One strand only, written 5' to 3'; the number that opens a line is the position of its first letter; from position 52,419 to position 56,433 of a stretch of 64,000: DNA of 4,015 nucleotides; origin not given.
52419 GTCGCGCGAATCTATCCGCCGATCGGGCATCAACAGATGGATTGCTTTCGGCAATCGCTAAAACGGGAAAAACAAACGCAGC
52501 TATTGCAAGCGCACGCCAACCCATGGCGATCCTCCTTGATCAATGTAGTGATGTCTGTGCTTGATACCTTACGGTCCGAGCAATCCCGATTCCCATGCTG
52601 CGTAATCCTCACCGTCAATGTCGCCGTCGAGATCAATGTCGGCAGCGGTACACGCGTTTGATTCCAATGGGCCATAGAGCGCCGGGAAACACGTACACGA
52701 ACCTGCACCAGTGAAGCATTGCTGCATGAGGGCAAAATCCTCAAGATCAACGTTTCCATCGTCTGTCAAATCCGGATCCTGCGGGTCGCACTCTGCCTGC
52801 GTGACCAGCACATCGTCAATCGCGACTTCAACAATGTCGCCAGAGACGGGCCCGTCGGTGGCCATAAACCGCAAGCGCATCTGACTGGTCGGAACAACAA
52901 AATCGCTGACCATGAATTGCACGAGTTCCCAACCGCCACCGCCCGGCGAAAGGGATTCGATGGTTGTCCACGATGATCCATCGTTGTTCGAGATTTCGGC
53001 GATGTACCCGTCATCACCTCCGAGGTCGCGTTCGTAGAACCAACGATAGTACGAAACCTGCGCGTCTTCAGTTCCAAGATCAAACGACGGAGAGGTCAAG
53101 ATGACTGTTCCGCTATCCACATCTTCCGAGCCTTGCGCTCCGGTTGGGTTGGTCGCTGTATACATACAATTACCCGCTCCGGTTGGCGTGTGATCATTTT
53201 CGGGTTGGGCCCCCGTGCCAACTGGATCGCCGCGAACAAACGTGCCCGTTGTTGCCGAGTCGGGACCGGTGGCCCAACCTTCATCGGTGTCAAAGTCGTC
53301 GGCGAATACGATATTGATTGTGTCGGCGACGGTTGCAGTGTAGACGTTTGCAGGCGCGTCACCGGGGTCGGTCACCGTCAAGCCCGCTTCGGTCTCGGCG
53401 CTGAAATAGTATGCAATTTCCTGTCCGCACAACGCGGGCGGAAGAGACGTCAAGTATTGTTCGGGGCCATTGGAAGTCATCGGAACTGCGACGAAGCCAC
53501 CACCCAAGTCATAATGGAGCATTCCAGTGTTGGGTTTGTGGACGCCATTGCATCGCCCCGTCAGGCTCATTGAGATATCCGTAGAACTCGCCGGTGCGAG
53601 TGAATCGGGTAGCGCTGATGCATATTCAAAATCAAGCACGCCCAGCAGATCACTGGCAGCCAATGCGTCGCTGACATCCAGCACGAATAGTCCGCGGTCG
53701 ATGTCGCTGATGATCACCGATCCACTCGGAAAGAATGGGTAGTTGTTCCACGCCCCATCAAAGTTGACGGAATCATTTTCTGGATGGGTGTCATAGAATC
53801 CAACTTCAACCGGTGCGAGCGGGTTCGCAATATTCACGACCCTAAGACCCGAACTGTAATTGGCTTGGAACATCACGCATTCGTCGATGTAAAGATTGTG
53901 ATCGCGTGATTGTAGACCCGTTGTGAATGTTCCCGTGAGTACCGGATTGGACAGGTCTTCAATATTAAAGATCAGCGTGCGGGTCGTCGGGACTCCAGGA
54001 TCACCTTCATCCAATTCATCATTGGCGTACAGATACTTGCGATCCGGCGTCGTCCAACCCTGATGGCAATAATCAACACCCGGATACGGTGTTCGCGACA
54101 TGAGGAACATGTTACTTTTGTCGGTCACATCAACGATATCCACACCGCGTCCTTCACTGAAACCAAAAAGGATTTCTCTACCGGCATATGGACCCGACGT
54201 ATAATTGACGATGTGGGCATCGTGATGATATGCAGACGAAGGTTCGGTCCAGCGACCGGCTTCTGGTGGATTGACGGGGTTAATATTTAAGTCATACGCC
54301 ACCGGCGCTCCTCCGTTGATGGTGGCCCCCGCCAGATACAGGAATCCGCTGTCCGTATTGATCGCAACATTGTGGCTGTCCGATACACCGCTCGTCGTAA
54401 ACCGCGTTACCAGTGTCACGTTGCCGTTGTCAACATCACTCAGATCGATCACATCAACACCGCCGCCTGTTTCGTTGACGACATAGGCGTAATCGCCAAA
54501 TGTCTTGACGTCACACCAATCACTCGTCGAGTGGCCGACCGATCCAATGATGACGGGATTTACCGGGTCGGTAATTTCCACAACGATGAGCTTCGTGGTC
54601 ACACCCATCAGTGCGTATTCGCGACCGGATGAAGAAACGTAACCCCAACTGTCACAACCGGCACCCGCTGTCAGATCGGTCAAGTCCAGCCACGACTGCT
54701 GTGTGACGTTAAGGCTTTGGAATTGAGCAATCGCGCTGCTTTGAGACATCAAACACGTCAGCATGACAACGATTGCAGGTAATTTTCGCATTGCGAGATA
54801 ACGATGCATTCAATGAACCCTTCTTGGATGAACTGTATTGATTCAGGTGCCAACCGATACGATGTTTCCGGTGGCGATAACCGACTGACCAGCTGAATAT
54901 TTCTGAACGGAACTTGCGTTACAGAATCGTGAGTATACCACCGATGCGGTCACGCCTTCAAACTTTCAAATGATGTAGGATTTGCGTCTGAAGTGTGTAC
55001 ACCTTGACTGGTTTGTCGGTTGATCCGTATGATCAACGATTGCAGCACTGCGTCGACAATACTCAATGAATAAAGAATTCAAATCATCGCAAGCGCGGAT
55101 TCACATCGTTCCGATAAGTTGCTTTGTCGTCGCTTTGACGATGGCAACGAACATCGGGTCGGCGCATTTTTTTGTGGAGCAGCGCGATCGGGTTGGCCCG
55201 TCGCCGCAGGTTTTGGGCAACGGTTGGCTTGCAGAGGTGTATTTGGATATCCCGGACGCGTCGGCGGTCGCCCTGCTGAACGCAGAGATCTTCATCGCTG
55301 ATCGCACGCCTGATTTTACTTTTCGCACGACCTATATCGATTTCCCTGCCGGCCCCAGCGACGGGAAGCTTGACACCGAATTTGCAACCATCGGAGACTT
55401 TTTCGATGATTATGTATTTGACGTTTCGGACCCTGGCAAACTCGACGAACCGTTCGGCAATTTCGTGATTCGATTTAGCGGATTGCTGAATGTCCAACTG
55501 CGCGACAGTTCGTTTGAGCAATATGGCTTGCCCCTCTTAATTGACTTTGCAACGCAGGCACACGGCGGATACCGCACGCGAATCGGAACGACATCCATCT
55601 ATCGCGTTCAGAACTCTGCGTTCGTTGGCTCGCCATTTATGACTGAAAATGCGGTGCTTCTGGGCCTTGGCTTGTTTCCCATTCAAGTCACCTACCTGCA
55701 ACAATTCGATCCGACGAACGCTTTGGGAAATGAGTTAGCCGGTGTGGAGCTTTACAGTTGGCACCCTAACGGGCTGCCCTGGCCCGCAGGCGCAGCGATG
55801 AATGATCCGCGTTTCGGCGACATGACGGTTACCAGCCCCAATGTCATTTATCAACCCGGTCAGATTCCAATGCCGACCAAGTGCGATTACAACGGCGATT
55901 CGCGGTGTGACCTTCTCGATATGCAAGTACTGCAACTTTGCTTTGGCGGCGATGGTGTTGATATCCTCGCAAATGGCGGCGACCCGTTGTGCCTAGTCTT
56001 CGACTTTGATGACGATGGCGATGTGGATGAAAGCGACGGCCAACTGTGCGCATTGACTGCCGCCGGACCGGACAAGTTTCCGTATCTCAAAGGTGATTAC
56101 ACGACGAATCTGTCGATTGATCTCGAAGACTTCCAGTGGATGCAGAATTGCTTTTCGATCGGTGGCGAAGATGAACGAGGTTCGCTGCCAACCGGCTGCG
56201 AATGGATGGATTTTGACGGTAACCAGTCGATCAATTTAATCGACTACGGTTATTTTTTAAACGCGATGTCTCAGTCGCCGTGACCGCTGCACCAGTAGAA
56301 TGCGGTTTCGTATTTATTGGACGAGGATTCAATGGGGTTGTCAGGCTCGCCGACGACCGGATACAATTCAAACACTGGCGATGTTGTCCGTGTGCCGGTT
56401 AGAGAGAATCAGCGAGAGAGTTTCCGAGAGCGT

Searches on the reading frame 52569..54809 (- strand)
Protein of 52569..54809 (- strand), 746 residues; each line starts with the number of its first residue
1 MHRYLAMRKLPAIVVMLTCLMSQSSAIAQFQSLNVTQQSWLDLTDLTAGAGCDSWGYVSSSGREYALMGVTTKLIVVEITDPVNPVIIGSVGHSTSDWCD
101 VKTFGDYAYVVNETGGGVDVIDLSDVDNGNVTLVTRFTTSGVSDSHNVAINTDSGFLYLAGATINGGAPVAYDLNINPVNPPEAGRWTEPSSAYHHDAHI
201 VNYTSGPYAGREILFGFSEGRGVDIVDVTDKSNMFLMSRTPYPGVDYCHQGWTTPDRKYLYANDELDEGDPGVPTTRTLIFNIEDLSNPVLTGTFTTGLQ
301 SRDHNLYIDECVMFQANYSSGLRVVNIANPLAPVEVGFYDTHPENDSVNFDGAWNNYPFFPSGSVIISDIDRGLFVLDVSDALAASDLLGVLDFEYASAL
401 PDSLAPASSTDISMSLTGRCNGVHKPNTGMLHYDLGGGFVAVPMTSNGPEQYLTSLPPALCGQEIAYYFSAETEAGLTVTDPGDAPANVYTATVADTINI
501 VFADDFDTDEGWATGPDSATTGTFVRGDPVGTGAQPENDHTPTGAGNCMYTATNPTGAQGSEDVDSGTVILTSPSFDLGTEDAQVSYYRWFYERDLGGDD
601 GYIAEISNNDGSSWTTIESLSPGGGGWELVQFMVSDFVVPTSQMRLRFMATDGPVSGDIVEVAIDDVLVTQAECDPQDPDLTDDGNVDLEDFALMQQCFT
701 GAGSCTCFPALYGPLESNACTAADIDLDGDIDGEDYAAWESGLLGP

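Call 12: find_encoding_contigs(protein=window:52569-54809:-, flank=10000, max_places=4)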
Protein window:52569-54809:- (746 aa): 2 contigs read that carry it; 1 place shown.
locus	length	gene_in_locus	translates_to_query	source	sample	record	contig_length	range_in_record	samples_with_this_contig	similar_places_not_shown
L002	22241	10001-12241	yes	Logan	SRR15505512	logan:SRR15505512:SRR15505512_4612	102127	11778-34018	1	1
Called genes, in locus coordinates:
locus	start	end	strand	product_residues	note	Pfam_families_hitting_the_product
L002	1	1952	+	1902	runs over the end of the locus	PF20148:DUF6531, PF05593:RHS_repeat (faint), PF25023:TEN_YD-shell, PF00216:Bac_DNA_binding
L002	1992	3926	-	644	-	-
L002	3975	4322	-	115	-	-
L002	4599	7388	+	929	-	PF17900:Peptidase_M1_N (weak), PF01433:Peptidase_M1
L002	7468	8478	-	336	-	-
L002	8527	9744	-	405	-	-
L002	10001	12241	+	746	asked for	PF08309:LVIVD (faint)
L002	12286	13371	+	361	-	PF11199:DUF2891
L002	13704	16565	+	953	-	-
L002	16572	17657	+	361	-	-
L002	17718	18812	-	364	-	PF02350:Epimerase_2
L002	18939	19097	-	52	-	PF19451:DUF5989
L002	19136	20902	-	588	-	PF02543:Carbam_trans_N, PF16861:Carbam_trans_C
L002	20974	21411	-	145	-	-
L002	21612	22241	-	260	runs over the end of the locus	PF00551:Formyl_trans_N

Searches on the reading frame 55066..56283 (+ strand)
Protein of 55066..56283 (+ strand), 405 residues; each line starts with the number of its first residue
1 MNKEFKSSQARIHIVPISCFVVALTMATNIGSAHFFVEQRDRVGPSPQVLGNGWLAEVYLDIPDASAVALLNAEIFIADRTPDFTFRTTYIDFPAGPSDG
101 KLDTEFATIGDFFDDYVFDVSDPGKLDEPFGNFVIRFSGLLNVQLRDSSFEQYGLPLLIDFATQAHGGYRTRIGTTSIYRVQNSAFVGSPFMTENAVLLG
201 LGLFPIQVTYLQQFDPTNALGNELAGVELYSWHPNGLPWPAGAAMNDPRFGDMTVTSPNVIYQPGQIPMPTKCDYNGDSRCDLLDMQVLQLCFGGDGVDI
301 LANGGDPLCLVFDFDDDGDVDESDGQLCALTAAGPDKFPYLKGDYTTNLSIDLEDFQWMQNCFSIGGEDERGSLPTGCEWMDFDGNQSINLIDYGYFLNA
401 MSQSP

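Call 11: find_encoding_contigs(protein=window:55066-56283:+, flank=10000, max_places=4)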
Protein window:55066-56283:+ (405 aa): 2 contigs read that carry it; 1 place shown.
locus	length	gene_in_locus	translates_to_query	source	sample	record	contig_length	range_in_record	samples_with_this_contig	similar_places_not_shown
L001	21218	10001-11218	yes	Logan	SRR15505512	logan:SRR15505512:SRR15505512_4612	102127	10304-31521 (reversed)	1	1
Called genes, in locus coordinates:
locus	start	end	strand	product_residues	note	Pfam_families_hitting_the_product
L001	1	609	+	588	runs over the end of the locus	PF02543:Carbam_trans_N, PF16861:Carbam_trans_C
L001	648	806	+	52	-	PF19451:DUF5989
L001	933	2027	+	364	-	PF02350:Epimerase_2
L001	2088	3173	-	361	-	-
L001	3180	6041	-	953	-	-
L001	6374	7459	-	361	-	PF11199:DUF2891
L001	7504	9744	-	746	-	PF08309:LVIVD (faint)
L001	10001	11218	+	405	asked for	-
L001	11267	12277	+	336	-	-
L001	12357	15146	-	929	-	PF17900:Peptidase_M1_N (weak), PF01433:Peptidase_M1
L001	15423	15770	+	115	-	-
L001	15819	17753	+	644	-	-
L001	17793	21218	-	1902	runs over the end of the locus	PF20148:DUF6531, PF05593:RHS_repeat (faint), PF25023:TEN_YD-shell, PF00216:Bac_DNA_binding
